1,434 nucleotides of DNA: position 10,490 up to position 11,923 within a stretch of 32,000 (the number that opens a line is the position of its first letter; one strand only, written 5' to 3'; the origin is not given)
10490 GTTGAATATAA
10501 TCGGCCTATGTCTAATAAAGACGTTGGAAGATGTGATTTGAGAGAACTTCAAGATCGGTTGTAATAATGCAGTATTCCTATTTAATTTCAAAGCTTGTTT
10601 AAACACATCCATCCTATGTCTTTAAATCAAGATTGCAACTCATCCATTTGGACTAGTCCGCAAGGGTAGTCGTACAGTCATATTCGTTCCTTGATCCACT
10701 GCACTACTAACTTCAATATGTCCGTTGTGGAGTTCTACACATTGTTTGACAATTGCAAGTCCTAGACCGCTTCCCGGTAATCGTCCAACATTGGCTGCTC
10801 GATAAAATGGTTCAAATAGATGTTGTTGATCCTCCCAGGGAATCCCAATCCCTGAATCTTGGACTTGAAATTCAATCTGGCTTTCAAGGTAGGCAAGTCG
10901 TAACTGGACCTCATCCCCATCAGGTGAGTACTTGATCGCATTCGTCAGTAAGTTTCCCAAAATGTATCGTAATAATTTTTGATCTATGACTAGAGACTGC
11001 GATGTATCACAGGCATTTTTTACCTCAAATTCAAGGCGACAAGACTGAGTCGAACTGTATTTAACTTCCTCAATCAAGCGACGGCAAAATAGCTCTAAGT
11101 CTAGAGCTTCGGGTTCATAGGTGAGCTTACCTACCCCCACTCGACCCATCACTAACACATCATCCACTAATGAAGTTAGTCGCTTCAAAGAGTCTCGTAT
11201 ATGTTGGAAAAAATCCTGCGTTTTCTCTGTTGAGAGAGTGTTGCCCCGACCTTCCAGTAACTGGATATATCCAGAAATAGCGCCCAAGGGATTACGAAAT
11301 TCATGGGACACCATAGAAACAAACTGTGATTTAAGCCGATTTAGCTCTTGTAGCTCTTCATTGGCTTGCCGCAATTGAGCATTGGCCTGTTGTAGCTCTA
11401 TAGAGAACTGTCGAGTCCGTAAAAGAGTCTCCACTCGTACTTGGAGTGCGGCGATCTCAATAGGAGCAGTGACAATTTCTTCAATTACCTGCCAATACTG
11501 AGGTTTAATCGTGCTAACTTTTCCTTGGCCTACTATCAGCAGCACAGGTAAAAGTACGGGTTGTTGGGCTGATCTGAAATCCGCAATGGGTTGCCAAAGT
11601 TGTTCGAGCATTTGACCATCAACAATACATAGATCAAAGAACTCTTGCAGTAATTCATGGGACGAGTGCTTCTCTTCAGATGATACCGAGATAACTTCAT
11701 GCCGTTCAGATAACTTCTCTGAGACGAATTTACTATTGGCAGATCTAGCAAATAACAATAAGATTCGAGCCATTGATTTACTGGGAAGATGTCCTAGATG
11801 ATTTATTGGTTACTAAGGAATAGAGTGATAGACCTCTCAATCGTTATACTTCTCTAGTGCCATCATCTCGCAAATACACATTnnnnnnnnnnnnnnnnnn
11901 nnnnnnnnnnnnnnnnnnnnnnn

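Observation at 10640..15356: KaiC-like ATPase flanked by two histidine kinases and a NarL-type regulator, with no kaiA or kaiB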

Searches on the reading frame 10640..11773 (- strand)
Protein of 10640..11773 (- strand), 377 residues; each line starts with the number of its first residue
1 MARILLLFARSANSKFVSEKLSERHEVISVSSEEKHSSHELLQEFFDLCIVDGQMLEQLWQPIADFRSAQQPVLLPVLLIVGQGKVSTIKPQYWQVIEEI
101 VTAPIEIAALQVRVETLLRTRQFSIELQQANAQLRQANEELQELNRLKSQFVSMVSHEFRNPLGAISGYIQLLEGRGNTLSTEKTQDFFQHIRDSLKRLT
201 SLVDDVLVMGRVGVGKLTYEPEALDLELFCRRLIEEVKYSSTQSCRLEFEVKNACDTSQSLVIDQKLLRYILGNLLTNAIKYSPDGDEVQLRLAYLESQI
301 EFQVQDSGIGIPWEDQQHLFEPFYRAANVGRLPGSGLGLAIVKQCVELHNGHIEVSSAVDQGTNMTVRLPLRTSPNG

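Call 3: search_protein_families(library=pfam, proteins=[window:10640-11773:-], max_evalue=0.01)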
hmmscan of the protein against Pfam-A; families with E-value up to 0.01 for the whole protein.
window:10640-11773:- (377 aa): 3 families
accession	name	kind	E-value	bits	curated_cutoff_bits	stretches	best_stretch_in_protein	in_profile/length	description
PF02518.31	HATPase_c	-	4.5e-31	108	26.4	1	264-372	2-110/111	Histidine kinase-, DNA gyrase B-, and HSP90-like ATPase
PF00512.31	HisKA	-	4.5e-17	62.3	26.9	1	148-212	2-63/66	His Kinase A (phospho-acceptor) domain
PF13581.12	HATPase_c_2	-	2e-05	25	27.4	1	268-349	32-112/127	Histidine kinase-like ATPase domain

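Call 4: search_protein_families(library=ncbifam, proteins=[window:10640-11773:-], max_evalue=0.01)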
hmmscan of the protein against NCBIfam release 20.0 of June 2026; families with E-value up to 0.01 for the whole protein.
window:10640-11773:- (377 aa): 94 families (the best 25 are shown)
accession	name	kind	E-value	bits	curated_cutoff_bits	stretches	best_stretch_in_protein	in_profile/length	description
NF045595.1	HK_scytonemin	equivalog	9.7e-69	232.4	865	1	127-372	394-636/637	scytonemin biosynthesis sensor histidine kinase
NF038297.2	hybrid_HK_HrmK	equivalog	3.5e-55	187.8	725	1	16-373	105-459/607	hybrid histidine kinase/response regulator HrmK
NF046044.1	PnpS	equivalog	1.3e-52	179.1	400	1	140-370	162-390/390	two-component system histidine kinase PnpS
TIGR02966.1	phoR_proteo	equivalog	2.7e-50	171.3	334.2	1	112-368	79-332/333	phosphate regulon sensor histidine kinase PhoR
NF033092.0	HK_WalK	equivalog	1.3e-46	159.4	725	1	140-371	364-594/594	cell wall metabolism sensor histidine kinase WalK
TIGR02956.1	TMAO_torS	equivalog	1.9e-45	155.4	676.5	1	126-374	442-685/967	TMAO reductase system sensor histidine kinase/response regulator TorS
NF006800.0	PRK09303.1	equivalog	1.1e-42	146.4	342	1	115-371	118-377/383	histidine kinase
NF041947.1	LuxQ_Vibrio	equivalog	4.1e-42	144.1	1200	1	126-373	450-698/843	quorum-sensing autoinducer 2 sensor kinase/phosphatase LuxQ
NF008468.0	PRK11360.1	equivalog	6e-40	137.2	646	1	135-374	381-611/616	two-component system sensor histidine kinase AtoS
NF047874.1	MASE3_PAS_HK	subfamily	9.2e-40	137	560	1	126-373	376-627/655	MASE3 domain-containing sensor histidine kinase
NF008312.0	PRK11100.1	equivalog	3.2e-39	135.1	356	1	122-371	231-474/477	two-component system sensor histidine kinase CreC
NF041735.1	hist_kin_RppB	equivalog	8.4e-39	133.6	400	1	148-370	216-438/438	two-component system sensor histidine kinase RppB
NF008302.0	PRK11091.1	equivalog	8e-38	130.1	838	1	135-372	270-506/779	aerobic respiration two-component sensor histidine kinase ArcB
NF045911.1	TCSHisKinNblS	equivalog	1.4e-37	129.4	1000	1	142-369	382-618/621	two-component system sensor histidine kinase NblS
NF033091.0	HK_VanS_ACDEFG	equivalog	1.4e-37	129.4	400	1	98-370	26-293/293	vancomycin resistance histidine kinase VanS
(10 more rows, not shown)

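Call 40: find_homologous_proteins(query=window:10640-11773:-, max_evalue=1e-30)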
Query window:10640-11773:- (377 aa): 1862 proteins with E <= 1e-30 among 8000 candidates; the best 120 are listed.
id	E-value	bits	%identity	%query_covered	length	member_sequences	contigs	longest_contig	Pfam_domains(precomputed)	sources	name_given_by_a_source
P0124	2.5e-243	824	100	100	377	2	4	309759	PF02518.32,PF00512.32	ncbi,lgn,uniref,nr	ncbi:HAMP domain-containing sensor histidine kinase [Acaryochloris marina]|uniref:ATP-binding respon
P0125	2.4e-209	713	85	100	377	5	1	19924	PF02518.32,PF00512.32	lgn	-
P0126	1.5e-188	644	79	99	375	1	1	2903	PF02518.32,PF00512.32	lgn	-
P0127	4.8e-178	610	76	99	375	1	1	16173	PF13581.13,PF02518.32,PF00512.32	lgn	-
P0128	2.8e-162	558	69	98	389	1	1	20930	PF13581.13,PF02518.32,PF00512.32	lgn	-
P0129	1.9e-136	473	61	99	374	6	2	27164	PF02518.32,PF00512.32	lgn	-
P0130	1.9e-135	470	61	99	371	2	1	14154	PF02518.32,PF00512.32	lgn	-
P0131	1.4e-133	463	58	99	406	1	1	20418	PF13581.13,PF02518.32,PF00512.32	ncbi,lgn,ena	-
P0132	6.5e-133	461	60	98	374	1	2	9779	PF02518.32,PF00512.32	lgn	-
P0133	1.0e-131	457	60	98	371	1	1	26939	PF02518.32,PF00512.32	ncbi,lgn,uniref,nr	ncbi:HAMP domain-containing sensor histidine kinase [Acaryochloris sp. IP29b_bin.148]|uniref:ATP-bin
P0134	3.3e-131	456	57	100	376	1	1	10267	PF02518.32,PF00512.32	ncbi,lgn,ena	-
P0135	9.7e-129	448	59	98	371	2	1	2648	PF02518.32,PF00512.32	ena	-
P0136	7.6e-116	405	53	99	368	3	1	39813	PF02518.32,PF00512.32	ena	-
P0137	1.8e-115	404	53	99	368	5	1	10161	PF02518.32,PF00512.32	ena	-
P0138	2.6e-113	397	53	99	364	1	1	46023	PF02518.32,PF00512.32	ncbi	ncbi:MAG: ATP-binding protein [Xenococcaceae cyanobacterium]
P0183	3.4e-89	318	54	65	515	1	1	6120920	PF08447.19,PF13426.14,PF08448.17,PF02518.32,PF00512.32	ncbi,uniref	ncbi:ATP-binding protein [Lyngbya aestuarii]|uniref:ATP-binding protein n=1 Tax=Lyngbya aestuarii Ta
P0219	1.2e-84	303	44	98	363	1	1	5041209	PF02518.32,PF00512.32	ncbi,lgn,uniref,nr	ncbi:histidine kinase [Stanieria cyanosphaera PCC 7437]|uniref:histidine kinase n=1 Tax=Stanieria cy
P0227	2.8e-83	298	45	98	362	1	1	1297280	PF02518.32,PF00512.32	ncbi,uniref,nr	ncbi:ATP-binding protein [Pseudanabaena sp. FACHB-2040]|uniref:hybrid sensor histidine kinase/respon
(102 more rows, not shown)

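Call 43: find_encoding_contigs(protein=P0124, flank=10000, max_places=3)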
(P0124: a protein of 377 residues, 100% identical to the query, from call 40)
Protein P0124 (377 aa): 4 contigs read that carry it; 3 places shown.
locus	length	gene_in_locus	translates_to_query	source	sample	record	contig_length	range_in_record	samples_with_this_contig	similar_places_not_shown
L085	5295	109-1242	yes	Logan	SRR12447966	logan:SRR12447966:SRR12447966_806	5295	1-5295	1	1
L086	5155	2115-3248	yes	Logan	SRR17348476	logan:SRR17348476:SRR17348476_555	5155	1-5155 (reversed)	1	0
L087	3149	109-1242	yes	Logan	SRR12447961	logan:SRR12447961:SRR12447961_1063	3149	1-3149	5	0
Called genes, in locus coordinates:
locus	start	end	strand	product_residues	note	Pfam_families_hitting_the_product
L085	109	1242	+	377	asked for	PF00512:HisKA, PF02518:HATPase_c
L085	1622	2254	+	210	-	PF05239:PRC (weak)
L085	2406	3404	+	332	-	PF00140:Sigma70_r1_2, PF04542:Sigma70_r2, PF04539:Sigma70_r3, PF04545:Sigma70_r4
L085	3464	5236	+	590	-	PF04087:DUF389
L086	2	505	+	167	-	?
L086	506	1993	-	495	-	PF00154:RecA_N (faint), PF03796:DnaB_C (faint), PF06745:ATPase, PF13481:AAA_25 (faint), PF13191:AAA_16 (faint), PF20720:nSTAND3 (faint), PF13173:AAA_14 (faint), PF06745:ATPase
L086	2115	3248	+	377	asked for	PF00512:HisKA, PF02518:HATPase_c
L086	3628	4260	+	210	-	PF05239:PRC (weak)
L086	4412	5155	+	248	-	?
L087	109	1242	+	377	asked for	PF00512:HisKA, PF02518:HATPase_c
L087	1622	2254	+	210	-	PF05239:PRC (weak)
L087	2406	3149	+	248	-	?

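Call 49: predict_structure(alignment_id=A3)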
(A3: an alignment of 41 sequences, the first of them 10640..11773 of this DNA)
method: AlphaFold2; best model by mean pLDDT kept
length: 377 residues; sequences in the alignment: 41
mean_pLDDT: 82.4   pTM: 0.58
mean pLDDT of the five models: 82.4, 81.2, 76.4, 74.4, 72.4
residues with pLDDT >= 90: 72; 70-90: 268; 50-70: 35; < 50: 2
segments of 3 or more residues with pLDDT < 50: none
pLDDT, mean of each block of 10 residues (from residue 1): 70 80 85 67 81 82 85 86 83 82 85 88 89 89 73 70 79 77 81 78 73 72 89 87 85 74 89 92 88 92 92 88 80 77 90 92 94 61
secondary structure, 60 per line:
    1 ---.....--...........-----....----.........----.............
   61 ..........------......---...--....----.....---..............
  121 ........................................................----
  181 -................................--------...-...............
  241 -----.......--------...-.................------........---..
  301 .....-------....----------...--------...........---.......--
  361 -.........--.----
elements in order: E4-8 H11-21 E27-30 H35-43 E48-52 H53-70 E77-82 H91-94 E99-103 H107-176 H182-213 E222-224 H226-240 E246-252 E261-263 H265-281 E288-295 E299-305 H313-316 H338-348 E352-358 E362-370

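Call 53: fold_search(model_id=the predicted structure, library=pdb)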
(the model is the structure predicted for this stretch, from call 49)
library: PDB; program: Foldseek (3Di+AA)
matches with E <= 10: 1258; with E <= 0.001: 360
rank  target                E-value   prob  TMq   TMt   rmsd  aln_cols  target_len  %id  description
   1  6rh0_B                2.5e-22  1.00  0.49  0.73   4.5       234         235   32  Revisiting pH-gated conformational switch. Complex HK853-RR468 pH 5.5 (released 2020-02-19)
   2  6rgz_A                2.8e-22  1.00  0.49  0.72   4.6       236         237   32  Revisiting pH-gated conformational switch. Complex HK853-RR468 pH 6.5 (released 2020-02-19)
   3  4u7o_A                5.5e-22  1.00  0.53  0.83   3.0       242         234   29  Active histidine kinase bound with ATP (released 2015-09-02)
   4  9a5d_A                1.6e-21  1.00  0.55  0.35   3.1       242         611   30  Integrative model of WALK-YYCH by crosslinking MS and deep learning (released 2024-09-18)
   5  6rh0_A                1.8e-21  1.00  0.49  0.74   4.4       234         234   32  Revisiting pH-gated conformational switch. Complex HK853-RR468 pH 5.5 (released 2020-02-19)
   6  4jav_A                1.9e-21  1.00  0.42  0.62   9.1       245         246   31  Structural basis of a rationally rewired protein-protein interface (HK853wt and RR468mutant V13P, L14I, I17M and N21V) (released 2013-09-04)
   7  6rfv_B                2.9e-21  1.00  0.48  0.73   4.4       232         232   32  Revisiting pH-gated conformational switch. Complex HK853-RR468 pH 7 (released 2020-02-19)
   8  6rgy_B                3.1e-21  1.00  0.49  0.73   4.4       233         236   32  Revisiting pH-gated conformational switch. Complex HK853-RR468 pH 7.5 (released 2020-02-19)
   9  5c93_A                3.3e-21  1.00  0.53  0.81   3.3       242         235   29  Histidine kinase with ATP (released 2016-07-27)
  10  5uht_A                4.2e-21  1.00  0.50  0.74   4.1       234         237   32  Structure of the Thermotoga maritima HK853-BeF3-RR468 complex at pH 5.0 (released 2017-12-27)
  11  4zki_A                4.4e-21  1.00  0.54  0.84   3.1       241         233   29  The crystal structure of Histidine Kinase YycG with ADP (released 2016-05-04)
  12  4jas_A                6.0e-21  1.00  0.47  0.71   5.3       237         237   31  Structural basis of a rationally rewired protein-protein interface (HK853mutant A268V, A271G, T275M, V294T and D297E a (released 2013-09-04)
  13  6rh7_A                6.8e-21  1.00  0.48  0.72   4.7       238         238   32  Revisiting pH-gated conformational switch. Complex HK853 mutant H260A -RR468 mutant D53A pH 7.5 (released 2020-02-19)
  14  3dge_A                9.7e-21  1.00  0.48  0.72   4.6       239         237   32  Structure of a histidine kinase-response regulator complex reveals insights into Two-component signaling and a novel c (released 2009-07-07)
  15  6rgy_A                1.0e-20  1.00  0.48  0.72   4.3       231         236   32  Revisiting pH-gated conformational switch. Complex HK853-RR468 pH 7.5 (released 2020-02-19)
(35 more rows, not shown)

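Call 66: find_encoding_contigs(protein=P0219, flank=4000, max_places=1)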
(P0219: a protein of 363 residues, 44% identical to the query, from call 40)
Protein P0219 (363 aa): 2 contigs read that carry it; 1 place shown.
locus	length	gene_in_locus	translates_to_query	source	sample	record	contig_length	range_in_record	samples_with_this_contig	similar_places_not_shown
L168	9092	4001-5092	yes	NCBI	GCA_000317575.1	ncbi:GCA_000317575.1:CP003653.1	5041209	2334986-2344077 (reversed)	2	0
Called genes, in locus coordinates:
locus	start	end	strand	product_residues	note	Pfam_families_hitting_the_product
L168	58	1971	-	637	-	PF01134:GIDA, PF21680:GIDA_C_1st, PF13932:SAM_GIDA_C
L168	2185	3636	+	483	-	PF00154:RecA_N (faint), PF01637:ATPase_2 (faint), PF06745:ATPase, PF13191:AAA_16 (faint), PF13245:AAA_19 (faint), PF03796:DnaB_C (weak), PF06745:ATPase, PF13481:AAA_25, +7 more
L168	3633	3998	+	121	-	PF00072:Response_reg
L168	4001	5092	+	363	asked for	PF00512:HisKA, PF02518:HATPase_c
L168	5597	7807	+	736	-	PF00072:Response_reg, PF13426:PAS_9 (faint), PF08447:PAS_3, PF00990:GGDEF, PF00563:EAL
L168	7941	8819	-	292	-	PF06485:Tab2-like_N, PF20429:Tab2-like_C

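Call 67: find_encoding_contigs(protein=P0183, flank=4000, max_places=1)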
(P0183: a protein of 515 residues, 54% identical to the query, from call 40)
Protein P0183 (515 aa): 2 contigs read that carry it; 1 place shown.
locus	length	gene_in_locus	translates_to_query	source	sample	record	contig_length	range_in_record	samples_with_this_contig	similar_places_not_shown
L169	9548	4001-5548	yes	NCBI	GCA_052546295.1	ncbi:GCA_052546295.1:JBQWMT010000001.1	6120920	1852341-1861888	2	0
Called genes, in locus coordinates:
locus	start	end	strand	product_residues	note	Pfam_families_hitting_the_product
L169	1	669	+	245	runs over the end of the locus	PF00639:Rotamase (weak)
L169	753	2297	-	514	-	PF18458:XPB_DRD, PF00270:DEAD, PF04851:ResIII, PF00176:SNF2-rel_dom (faint), PF13307:Helicase_C_2 (faint), PF16203:ERCC3_RAD25_C, PF00271:Helicase_C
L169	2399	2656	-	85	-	-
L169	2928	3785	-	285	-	PF01839:FG-GAP, PF13517:FG-GAP_3 (weak), PF01839:FG-GAP, PF13517:FG-GAP_3 (weak), PF01839:FG-GAP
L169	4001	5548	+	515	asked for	PF08447:PAS_3, PF08448:PAS_4, PF13426:PAS_9 (weak), PF00512:HisKA, PF02518:HATPase_c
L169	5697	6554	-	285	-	PF07264:EI24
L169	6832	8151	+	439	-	PF05673:DUF815, PF13191:AAA_16 (weak), PF20720:nSTAND3 (faint), PF00004:AAA (faint)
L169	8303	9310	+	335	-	PF15615:TerB_C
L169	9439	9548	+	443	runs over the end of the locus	PF10923:BrxC_BrxD, PF13191:AAA_16 (weak)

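Call 68: find_encoding_contigs(protein=P0227, flank=4000, max_places=1)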
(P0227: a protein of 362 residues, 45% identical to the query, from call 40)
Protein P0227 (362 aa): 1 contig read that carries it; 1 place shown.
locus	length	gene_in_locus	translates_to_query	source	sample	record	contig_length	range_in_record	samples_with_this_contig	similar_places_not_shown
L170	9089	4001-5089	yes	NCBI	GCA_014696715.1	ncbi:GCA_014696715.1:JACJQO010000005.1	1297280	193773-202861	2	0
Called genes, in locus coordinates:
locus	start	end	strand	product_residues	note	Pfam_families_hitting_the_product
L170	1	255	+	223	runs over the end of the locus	-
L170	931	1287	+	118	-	-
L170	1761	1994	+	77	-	-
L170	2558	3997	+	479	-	PF00154:RecA_N (faint), PF06745:ATPase, PF08423:Rad51 (faint), PF13191:AAA_16 (faint), PF01695:IstB_IS21 (faint), PF13481:AAA_25, PF03796:DnaB_C (weak), PF06745:ATPase, +5 more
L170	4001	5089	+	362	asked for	PF00512:HisKA, PF02518:HATPase_c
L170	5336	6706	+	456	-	PF00483:NTP_transferase, PF01128:IspD, PF12804:NTP_transf_3, PF00132:Hexapep, PF00132:Hexapep, PF25087:GMPPB_C, PF00132:Hexapep, PF14602:Hexapep_2, +2 more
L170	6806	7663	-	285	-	PF00892:EamA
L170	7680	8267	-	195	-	PF11210:DUF2996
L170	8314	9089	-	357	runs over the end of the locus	PF01370:Epimerase, PF16363:GDP_Man_Dehyd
